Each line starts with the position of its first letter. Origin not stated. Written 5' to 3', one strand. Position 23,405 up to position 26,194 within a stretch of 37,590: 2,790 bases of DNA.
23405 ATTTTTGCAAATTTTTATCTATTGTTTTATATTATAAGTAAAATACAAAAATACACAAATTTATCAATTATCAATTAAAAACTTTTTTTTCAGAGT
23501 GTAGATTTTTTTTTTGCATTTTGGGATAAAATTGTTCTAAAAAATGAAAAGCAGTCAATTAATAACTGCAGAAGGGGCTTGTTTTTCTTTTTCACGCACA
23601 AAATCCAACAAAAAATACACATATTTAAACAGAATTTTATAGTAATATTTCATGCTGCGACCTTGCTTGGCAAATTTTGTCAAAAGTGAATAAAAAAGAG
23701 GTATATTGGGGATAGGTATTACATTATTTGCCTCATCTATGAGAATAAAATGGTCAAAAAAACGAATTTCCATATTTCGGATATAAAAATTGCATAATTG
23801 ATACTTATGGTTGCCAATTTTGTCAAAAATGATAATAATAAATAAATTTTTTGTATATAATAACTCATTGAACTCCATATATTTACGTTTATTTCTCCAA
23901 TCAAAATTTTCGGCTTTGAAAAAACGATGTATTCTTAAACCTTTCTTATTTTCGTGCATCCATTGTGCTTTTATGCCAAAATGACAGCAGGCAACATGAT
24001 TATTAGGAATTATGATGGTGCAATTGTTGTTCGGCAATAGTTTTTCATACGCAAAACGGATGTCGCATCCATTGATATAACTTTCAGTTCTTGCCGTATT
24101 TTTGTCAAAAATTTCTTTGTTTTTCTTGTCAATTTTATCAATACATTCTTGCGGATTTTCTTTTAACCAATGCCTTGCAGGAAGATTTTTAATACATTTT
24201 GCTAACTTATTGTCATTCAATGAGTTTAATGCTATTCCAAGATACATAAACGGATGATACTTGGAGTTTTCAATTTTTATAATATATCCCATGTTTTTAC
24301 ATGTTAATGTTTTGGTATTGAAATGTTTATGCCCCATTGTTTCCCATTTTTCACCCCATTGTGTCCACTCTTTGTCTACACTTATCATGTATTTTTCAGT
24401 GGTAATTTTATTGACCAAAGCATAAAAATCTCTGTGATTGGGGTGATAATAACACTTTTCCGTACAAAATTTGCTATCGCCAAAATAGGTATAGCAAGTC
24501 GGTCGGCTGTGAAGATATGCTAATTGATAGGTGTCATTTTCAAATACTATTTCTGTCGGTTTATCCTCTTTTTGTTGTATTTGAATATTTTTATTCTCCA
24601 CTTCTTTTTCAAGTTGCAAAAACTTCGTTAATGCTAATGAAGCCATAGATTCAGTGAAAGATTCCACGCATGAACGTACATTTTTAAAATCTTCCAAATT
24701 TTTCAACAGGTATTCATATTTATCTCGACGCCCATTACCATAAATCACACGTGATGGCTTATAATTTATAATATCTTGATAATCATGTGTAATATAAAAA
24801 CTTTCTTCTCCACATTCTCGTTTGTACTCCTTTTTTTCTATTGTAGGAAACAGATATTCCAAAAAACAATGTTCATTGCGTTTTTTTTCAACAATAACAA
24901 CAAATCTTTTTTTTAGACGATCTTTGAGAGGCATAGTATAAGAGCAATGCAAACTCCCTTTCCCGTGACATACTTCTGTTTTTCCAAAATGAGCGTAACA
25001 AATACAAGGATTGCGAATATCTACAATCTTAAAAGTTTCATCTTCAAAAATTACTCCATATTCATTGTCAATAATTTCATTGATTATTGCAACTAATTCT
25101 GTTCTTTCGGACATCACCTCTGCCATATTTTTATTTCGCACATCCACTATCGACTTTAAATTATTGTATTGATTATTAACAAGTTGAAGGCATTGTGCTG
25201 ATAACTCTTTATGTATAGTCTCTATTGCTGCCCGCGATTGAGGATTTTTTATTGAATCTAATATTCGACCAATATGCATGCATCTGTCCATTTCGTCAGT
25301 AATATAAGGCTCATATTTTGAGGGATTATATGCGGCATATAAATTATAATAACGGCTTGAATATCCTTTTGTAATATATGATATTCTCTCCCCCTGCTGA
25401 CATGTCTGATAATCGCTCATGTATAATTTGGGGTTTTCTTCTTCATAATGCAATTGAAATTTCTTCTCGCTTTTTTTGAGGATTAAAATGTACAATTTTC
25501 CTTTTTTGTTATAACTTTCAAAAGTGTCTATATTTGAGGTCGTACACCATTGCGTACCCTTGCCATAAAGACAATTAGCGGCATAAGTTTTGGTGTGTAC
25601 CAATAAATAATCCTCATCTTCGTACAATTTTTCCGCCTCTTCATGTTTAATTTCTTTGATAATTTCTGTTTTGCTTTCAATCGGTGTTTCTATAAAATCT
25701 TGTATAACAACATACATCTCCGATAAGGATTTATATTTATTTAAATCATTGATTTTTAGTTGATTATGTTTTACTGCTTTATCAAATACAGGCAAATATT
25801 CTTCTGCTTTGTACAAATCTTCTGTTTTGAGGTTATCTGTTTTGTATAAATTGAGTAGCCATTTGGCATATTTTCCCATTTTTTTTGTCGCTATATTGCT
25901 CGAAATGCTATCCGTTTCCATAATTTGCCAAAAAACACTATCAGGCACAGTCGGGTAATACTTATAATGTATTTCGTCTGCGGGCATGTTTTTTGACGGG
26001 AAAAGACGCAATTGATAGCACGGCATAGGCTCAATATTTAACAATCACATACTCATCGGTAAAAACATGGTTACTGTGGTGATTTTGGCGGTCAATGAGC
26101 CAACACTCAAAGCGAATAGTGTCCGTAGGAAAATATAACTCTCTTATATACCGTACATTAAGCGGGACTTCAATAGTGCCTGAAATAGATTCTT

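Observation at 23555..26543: Two-gene operon of unknown function: a lipoprotein plus an 829-aa protein made of four Cys-motif modules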

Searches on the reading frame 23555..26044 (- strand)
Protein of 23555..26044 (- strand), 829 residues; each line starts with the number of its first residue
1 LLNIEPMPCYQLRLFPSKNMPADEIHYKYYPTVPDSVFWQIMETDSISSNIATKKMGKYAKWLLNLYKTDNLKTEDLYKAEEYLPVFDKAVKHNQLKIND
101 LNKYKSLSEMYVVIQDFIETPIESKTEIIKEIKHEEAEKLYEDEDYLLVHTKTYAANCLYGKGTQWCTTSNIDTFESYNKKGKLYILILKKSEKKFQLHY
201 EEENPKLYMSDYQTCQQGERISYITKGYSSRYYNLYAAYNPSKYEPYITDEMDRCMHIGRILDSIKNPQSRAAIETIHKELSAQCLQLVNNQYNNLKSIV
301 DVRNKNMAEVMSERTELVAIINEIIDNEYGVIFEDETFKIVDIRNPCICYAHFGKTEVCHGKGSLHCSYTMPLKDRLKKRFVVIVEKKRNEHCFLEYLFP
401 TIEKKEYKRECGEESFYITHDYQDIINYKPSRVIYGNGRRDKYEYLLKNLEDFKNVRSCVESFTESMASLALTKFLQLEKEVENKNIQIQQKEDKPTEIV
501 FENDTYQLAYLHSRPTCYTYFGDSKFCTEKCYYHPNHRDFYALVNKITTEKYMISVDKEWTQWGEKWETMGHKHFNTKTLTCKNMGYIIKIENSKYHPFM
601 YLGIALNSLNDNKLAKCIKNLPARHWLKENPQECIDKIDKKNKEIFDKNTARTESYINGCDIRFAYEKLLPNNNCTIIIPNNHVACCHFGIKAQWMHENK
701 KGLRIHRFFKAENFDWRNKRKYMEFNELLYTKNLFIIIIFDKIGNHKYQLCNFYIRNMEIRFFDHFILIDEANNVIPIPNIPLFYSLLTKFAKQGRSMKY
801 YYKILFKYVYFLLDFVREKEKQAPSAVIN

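Call 3: search_protein_families(library=pfam, proteins=[window:23555-26044:-], max_evalue=1)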
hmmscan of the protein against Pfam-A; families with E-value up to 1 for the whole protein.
window:23555-26044:- (829 aa): 1 family
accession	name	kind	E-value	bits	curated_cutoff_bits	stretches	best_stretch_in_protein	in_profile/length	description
PF12686.12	DUF3800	-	0.89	10.7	21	0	594-754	13-109/149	Protein of unknown function (DUF3800)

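Call 4: search_protein_families(library=phrogs, proteins=[window:23555-26044:-], max_evalue=1)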
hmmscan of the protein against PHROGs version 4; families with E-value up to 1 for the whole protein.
window:23555-26044:- (829 aa): 5 families
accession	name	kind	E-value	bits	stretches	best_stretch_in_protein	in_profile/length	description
phrog_7420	-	unknown function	0.00054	21.5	1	409-446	24-61/92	-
phrog_17056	-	unknown function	0.00086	19.7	1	124-306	110-307/420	-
phrog_4778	-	unknown function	0.15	13.2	1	579-633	20-73/91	-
phrog_29688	-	unknown function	0.2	12.8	1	613-659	4-49/59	-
phrog_26892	-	unknown function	0.7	11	1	474-502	35-63/67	-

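Call 5: search_protein_families(library=ncbifam, proteins=[window:23555-26044:-], max_evalue=1)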
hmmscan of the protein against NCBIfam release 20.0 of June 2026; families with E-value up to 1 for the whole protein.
window:23555-26044:- (829 aa): 2 families
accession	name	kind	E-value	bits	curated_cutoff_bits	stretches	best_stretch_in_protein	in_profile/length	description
NF007306.0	PRK09790.1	subfamily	0.039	14.1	171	1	579-633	20-73/91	hypothetical protein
NF053661.1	Urm1_like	equivalog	0.067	13.4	70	1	632-683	25-77/79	Urm1-like protein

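Call 7: find_homologous_proteins(query=window:23555-26044:-, max_evalue=0.001)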
Query window:23555-26044:- (829 aa): 60 proteins with E <= 0.001 among 6779 candidates.
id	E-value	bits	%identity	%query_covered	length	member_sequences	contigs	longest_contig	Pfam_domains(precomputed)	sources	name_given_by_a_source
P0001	0.0e+0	1885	100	98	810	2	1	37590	-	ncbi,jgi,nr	ncbi:MAG: hypothetical protein LBR36_06610 [Bacteroidales bacterium]|jgi:hypothetical protein|nr:hyp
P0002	3.0e-74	269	36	33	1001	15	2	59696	-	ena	-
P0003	7.6e-74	267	44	22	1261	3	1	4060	-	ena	-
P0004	2.4e-73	266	44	22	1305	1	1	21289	-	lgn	-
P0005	6.3e-73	264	44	22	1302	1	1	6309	-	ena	-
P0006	7.0e-73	264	44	22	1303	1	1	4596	-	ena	-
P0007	8.8e-73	264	44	22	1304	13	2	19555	-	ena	-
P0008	1.0e-72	264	44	22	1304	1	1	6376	-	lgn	-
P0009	1.3e-72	263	44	22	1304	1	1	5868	-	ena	-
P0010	2.2e-72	262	44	22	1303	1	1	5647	-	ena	-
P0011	3.4e-72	262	44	22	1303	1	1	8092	-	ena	-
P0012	4.8e-72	261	44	22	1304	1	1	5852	-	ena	-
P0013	4.5e-71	258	43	22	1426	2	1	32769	-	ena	-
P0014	3.4e-70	255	45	22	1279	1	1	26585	-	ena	-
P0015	1.4e-67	247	42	25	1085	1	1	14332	PF13306.13,PF05725.19,PF13855.13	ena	-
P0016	4.4e-64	235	46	22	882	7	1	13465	-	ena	-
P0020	4.5e-59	218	57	22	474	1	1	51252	PF13431.13,PF13414.13,PF13176.13,PF13428.13,PF13374.13,PF14559.13,PF13371.13,PF00515.35,PF13424.13,PF21033.5,PF13432.13,PF13181.13,PF07719.24,PF13174.13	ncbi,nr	ncbi:hypothetical protein AGMMS4956_04350 [Bacteroidia bacterium]|nr:hypothetical protein AGMMS4956_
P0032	3.2e-40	156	47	24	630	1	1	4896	-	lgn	-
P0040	4.3e-38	149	47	21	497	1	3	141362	-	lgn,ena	-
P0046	3.3e-37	146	43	23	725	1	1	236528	PF18823.7,PF25188.1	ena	-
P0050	5.7e-36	142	42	22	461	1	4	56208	-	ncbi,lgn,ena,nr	ncbi:MAG: hypothetical protein IKT40_12540 [Bacilli bacterium]|nr:hypothetical protein [Bacilli bact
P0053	2.8e-35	140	47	22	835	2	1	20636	-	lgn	-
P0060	9.3e-19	85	34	21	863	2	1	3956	-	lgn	-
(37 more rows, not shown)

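Call 15: find_encoding_contigs(protein=P0020, flank=8000, max_places=3)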
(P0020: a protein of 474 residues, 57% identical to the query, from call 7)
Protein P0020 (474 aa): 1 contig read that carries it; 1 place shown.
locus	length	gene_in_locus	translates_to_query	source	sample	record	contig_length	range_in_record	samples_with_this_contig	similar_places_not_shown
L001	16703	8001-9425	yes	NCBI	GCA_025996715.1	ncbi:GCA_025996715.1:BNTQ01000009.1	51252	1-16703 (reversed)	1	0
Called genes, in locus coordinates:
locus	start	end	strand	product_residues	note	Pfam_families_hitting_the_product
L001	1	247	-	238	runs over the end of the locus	PF00696:AA_kinase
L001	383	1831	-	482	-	PF13520:AA_permease_2, PF00324:AA_permease, PF13906:AA_permease_C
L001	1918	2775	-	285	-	PF02401:LYTB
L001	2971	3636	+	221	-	PF02463:SMC_N, PF00005:ABC_tran, PF13304:AAA_21 (faint)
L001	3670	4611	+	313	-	PF13280:WYL, PF25583:WCX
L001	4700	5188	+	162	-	-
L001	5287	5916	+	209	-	-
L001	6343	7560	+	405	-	PF14281:PDDEXK_4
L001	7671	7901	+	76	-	-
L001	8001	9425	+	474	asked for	PF13174:TPR_6 (faint), PF13181:TPR_8 (faint), PF13176:TPR_7 (faint), PF13374:TPR_10 (faint), PF13432:TPR_16 (faint), PF00515:TPR_1 (faint), PF07719:TPR_2 (faint), PF13424:TPR_12 (weak), +6 more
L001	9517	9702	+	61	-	-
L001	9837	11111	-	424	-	PF00709:Adenylsucc_synt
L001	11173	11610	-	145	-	PF02502:LacAB_rpiB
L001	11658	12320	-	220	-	PF13568:OMP_b-brl_2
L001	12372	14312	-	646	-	PF13205:Big_5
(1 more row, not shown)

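Call 17: find_encoding_contigs(protein=P0040, flank=8000, max_places=3)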
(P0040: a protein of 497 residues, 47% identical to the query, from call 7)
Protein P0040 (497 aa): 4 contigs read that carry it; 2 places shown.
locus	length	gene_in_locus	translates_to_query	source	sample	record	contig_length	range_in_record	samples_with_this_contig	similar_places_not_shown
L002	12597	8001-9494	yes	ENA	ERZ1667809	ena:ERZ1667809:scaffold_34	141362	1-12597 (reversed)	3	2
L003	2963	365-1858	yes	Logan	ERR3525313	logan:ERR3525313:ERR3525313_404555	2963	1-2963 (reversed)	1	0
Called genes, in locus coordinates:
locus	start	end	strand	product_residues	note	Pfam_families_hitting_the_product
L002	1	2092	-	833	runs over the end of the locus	PF20720:nSTAND3, PF00004:AAA (weak), PF17871:AAA_lid_9, PF00158:Sigma54_activat, PF07724:AAA_2, PF07728:AAA_5, PF00004:AAA, PF10431:ClpB_D2-small, +10 more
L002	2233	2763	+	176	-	PF13619:KTSC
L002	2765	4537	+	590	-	PF00580:UvrD-helicase, PF04851:ResIII (weak), PF13361:UvrD_C, PF01443:Viral_helicase1 (faint), PF13245:AAA_19, PF13538:UvrD_C_2 (weak)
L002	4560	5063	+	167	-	-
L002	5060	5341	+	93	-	-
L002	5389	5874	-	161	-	-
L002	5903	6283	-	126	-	-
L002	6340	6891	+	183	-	-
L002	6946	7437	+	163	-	-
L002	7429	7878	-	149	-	PF10263:SprT-like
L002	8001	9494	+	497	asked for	-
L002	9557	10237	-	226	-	-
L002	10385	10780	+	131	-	-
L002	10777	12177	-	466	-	-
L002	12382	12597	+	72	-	?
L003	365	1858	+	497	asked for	-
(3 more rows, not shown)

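Call 46: search_protein_families(library=phrogs, proteins=[P0046, P0032, P0053, P0060, P0004, P0002, P0016, P0015, P0040, P0050], max_evalue=0.00001)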
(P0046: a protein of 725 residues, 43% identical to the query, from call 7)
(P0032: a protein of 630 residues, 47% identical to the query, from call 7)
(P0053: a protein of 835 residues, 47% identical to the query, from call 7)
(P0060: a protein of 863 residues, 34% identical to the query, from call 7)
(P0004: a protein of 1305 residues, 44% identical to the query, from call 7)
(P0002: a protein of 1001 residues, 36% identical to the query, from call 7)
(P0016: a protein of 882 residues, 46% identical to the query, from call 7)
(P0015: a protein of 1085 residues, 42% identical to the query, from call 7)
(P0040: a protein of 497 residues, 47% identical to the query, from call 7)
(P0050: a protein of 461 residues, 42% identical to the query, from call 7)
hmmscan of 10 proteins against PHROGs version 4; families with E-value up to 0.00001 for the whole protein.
P0046 (725 aa): 11 families
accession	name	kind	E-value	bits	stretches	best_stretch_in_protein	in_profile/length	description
phrog_10089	-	moron, auxiliary metabolic gene and host takeover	9e-41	139.8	1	479-646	881-1051/4647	DarB-like antirestriction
phrog_4660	-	head and packaging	4.7e-39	135.4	1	490-628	629-763/765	minor head protein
phrog_30335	-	unknown function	5e-37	127.6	1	482-626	757-900/2900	-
phrog_4272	-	unknown function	1.9e-36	126.8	1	475-656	113-294/764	-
phrog_938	-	lysis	3.7e-34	118.1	1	482-629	1496-1647/2185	endolysin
phrog_5143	-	unknown function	9e-34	116.8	1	474-616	703-848/2204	-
phrog_20705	-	head and packaging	2.7e-33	116.2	1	475-630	10-167/690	virion structural protein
phrog_37402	-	unknown function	4.2e-33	114.6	1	477-623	1093-1245/2639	-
phrog_29900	-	unknown function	5e-22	78.5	1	416-618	695-903/1028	-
phrog_33607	-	unknown function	1.5e-19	71.3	1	497-637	110-248/287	-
phrog_17056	-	unknown function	8.8e-08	32.9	1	59-219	41-212/420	-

P0032 (630 aa): 2 families
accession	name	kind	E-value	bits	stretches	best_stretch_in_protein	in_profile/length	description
phrog_17056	-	unknown function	7.1e-13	49.7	1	88-257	65-243/420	-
phrog_28193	-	unknown function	3.9e-12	46.8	1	87-206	41-170/681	-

P0053 (835 aa): 2 families
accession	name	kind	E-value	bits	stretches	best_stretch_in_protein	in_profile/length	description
phrog_28193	-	unknown function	5.1e-16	59.6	1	482-577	111-214/681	-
phrog_17056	-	unknown function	8.8e-13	49.4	1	466-590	118-242/420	-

P0060 (863 aa): 1 family
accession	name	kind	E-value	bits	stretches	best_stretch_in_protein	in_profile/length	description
phrog_3684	-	unknown function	3.4e-06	28.2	1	18-88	142-211/262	-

P0004 (1305 aa): 2 families
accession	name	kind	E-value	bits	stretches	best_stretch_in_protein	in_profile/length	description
phrog_28193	-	unknown function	7.1e-20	72.4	2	349-411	110-174/681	-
phrog_17056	-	unknown function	2.2e-17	64.5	2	333-422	117-205/420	-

P0002 (1001 aa): 2 families
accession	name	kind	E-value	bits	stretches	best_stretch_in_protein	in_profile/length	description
phrog_28193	-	unknown function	2.2e-22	80.6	2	645-711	107-175/681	-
phrog_17056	-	unknown function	9.4e-20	72.3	2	628-727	106-211/420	-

P0016 (882 aa): 2 families
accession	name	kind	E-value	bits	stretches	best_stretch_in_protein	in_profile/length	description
phrog_28193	-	unknown function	2.2e-23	84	2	582-669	75-170/681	-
phrog_17056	-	unknown function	1.3e-20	75.1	2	523-656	37-170/420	-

P0015 (1085 aa): 4 families
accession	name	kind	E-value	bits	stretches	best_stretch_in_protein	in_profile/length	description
phrog_18805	-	unknown function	2e-62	212.5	3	273-410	263-404/457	-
phrog_35892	-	unknown function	1.8e-56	192.5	2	372-541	545-714/1181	-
phrog_28193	-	unknown function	5.9e-21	76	2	608-766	20-195/681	-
phrog_17056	-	unknown function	3.7e-16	60.5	2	649-762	90-206/420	-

P0040 (497 aa): 2 families
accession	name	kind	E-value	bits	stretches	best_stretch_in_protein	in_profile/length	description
phrog_28193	-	unknown function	2.3e-13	50.9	1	87-214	37-175/681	-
phrog_17056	-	unknown function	2.3e-10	41.4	1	131-360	106-341/420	-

P0050 (461 aa): 2 families
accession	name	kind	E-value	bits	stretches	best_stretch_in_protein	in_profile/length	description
phrog_17056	-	unknown function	3.1e-12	47.5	1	95-248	84-242/420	-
phrog_28193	-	unknown function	6.4e-08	32.9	1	61-202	19-174/681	-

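Call 53: find_encoding_contigs(protein=P0046, flank=10000, max_places=1)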
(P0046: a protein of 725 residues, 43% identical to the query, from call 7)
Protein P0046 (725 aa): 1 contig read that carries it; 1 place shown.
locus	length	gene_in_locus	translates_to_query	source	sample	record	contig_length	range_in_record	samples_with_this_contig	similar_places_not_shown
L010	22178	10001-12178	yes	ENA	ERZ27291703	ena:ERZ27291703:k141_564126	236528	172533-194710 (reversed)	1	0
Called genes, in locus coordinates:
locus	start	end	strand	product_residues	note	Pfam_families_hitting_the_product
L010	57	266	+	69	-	-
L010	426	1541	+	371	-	PF06067:DUF932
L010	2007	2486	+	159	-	-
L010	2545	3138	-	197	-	-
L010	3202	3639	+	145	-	PF05869:Dam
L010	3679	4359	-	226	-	-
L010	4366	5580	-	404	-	-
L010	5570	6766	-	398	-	-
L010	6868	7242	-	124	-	-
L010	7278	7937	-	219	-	-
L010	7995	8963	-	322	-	-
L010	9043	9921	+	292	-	PF00763:THF_DHG_CYH, PF02882:THF_DHG_CYH_C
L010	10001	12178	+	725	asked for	PF18823:InPase, PF25188:Tad6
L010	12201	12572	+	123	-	-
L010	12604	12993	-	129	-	-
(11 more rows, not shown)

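Call 54: find_encoding_contigs(protein=P0050, flank=10000, max_places=1)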
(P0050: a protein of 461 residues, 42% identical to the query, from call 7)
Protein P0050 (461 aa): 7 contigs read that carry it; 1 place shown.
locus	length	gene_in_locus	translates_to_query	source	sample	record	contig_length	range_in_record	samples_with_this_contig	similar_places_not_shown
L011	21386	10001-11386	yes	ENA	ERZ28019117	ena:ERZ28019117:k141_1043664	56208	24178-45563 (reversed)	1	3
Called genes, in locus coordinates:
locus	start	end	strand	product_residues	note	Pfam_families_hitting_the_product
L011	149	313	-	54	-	-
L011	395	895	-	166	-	PF14025:DUF4241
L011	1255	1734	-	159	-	-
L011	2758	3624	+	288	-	-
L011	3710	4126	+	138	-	-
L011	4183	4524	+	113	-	-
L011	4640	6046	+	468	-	-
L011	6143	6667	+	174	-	-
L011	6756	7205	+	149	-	PF01661:Macro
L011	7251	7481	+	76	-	-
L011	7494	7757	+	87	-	-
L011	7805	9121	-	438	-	PF01139:RtcB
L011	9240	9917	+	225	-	-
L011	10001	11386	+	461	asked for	-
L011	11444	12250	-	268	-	-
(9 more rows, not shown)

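Call 55: predict_structure(alignment_id=A2)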
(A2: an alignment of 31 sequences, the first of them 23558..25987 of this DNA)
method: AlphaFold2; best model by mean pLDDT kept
length: 810 residues; sequences in the alignment: 31
mean_pLDDT: 51.7   pTM: 0.36
mean pLDDT of the five models: 51.7, 49.6, 49.2, 48.4, 47.9
residues with pLDDT >= 90: 122; 70-90: 90; 50-70: 116; < 50: 482
segments of 3 or more residues with pLDDT < 50: 191-200, 226-237, 265-453, 469-477, 481-609, 627-747, 806-810
pLDDT, mean of each block of 10 residues (from residue 1): 94 97 94 92 97 97 96 91 97 94 82 91 94 91 71 78 88 87 63 43 66 77 53 47 58 59 47 38 29 33 37 32 31 27 28 32 26 28 32 28 25 31 39 39 42 52 53 46 43 37 37 35 37 30 30 29 27 29 29 39 44 56 52 33 26 25 24 28 29 31 32 31 37 40 46 58 58 61 71 75 57
secondary structure, 60 per line:
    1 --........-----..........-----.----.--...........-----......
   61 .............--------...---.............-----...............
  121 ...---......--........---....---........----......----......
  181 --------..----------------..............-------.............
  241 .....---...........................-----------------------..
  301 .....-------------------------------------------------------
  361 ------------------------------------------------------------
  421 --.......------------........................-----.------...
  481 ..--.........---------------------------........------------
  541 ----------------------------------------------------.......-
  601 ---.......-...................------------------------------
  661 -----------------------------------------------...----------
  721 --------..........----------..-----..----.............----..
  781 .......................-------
elements in order (helices of 4 or more, strands of 3 or more residues): H3-10 H16-25 H39-49 H55-73 H88-100 H106-117 E118-123 E127-132 H135-142 H146-149 H153-160 E165-170 E175-180 H207-220 H228-245 H249-275 H299-305 H423-429 H442-465 E478-482 E485-493 E521-528 H593-599 H604-610 H612-630 H729-738 H762-774 H779-803
